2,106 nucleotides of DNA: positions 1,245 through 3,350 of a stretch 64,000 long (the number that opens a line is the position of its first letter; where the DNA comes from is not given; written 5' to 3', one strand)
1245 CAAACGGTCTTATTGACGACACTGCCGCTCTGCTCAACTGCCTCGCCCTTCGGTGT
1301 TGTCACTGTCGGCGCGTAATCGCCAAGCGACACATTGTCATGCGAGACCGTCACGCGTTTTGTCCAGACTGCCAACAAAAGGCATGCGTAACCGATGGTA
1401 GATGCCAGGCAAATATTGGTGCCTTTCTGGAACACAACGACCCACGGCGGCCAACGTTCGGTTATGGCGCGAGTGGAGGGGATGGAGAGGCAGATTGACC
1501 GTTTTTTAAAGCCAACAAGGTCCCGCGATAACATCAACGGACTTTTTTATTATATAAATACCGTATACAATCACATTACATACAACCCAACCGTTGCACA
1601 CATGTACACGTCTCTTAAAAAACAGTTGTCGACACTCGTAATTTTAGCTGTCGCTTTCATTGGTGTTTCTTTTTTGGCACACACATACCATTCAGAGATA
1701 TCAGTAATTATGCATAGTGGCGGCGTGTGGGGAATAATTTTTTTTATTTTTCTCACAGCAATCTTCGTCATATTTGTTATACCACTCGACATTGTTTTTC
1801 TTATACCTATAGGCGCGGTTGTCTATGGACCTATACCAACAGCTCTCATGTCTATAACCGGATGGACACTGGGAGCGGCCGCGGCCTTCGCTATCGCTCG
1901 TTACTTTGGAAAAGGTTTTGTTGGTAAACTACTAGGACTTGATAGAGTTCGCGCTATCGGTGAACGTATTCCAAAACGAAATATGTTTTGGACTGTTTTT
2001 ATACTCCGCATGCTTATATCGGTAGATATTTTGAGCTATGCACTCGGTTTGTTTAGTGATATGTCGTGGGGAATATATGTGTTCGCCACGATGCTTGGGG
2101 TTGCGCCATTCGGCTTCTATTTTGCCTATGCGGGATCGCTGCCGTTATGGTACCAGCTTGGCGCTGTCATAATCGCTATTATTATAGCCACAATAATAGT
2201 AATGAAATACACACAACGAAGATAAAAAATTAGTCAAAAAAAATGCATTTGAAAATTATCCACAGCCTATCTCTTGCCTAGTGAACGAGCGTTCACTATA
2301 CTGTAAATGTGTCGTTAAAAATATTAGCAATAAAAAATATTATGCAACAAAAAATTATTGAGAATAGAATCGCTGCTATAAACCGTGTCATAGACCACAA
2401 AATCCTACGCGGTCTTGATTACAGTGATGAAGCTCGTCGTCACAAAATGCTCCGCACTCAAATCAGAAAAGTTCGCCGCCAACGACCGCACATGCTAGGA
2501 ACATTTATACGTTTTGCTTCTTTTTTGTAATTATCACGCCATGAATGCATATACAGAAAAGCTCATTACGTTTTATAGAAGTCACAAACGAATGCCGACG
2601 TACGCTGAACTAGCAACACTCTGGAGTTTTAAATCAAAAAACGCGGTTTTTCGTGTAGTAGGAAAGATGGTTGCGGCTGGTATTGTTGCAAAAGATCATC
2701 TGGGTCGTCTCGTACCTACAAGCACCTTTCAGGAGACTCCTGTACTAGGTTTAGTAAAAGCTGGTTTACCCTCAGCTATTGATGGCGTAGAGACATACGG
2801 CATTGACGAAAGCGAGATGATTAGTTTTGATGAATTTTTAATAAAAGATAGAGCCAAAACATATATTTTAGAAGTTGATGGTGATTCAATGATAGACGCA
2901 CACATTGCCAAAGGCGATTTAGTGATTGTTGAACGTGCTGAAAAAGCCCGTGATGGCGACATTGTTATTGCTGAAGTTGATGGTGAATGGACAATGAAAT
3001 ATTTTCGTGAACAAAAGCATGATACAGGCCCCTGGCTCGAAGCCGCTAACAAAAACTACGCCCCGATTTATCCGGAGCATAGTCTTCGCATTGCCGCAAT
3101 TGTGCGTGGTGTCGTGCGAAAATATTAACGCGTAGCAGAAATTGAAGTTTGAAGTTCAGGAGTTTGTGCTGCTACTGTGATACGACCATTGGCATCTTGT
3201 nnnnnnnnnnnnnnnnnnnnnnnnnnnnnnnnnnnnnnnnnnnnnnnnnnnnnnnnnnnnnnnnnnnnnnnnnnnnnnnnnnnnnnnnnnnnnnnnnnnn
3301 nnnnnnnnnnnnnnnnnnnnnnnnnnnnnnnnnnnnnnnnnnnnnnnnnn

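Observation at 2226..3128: SOS box inside a promoter driving a leaderless small gene plus lexA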

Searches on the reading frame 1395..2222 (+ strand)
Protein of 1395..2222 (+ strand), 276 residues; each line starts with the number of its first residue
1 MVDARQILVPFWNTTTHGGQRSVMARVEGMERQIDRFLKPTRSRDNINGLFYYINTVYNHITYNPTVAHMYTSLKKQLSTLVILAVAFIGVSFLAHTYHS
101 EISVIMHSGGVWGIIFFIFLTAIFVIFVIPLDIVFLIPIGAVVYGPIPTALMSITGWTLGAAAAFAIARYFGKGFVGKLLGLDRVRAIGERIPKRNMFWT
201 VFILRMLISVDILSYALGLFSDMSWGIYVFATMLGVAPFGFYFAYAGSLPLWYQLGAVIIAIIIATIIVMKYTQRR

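Call 5: search_protein_families(library=pfam, proteins=[window:1395-2222:+], max_evalue=0.1)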
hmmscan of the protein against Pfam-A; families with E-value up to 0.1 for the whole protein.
window:1395-2222:+ (276 aa): 1 family
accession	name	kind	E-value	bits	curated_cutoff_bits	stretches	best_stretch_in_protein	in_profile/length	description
PF09335.16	VTT_dom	-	7.1e-15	56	33.9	1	135-248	6-122/123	VTT domain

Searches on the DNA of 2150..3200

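Call 70: search_rna_families(source=window, start=2150, end=3200, threshold=evalue, max_evalue=1)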
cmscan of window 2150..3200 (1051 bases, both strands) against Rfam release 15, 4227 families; matches with E-value up to 1: 1.
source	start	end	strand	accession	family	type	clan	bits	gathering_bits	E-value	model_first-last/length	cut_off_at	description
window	2798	2911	+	RF01295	SCARNA7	Gene; snRNA; snoRNA; scaRNA;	-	17.7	65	0.064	1-330/330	no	Small Cajal body-specific RNA 7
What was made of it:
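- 2309..2341 (+): Predicted A/T-rich 5' leader without a Shine-Dalgarno sequence. No Rfam family matches here (call 70).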
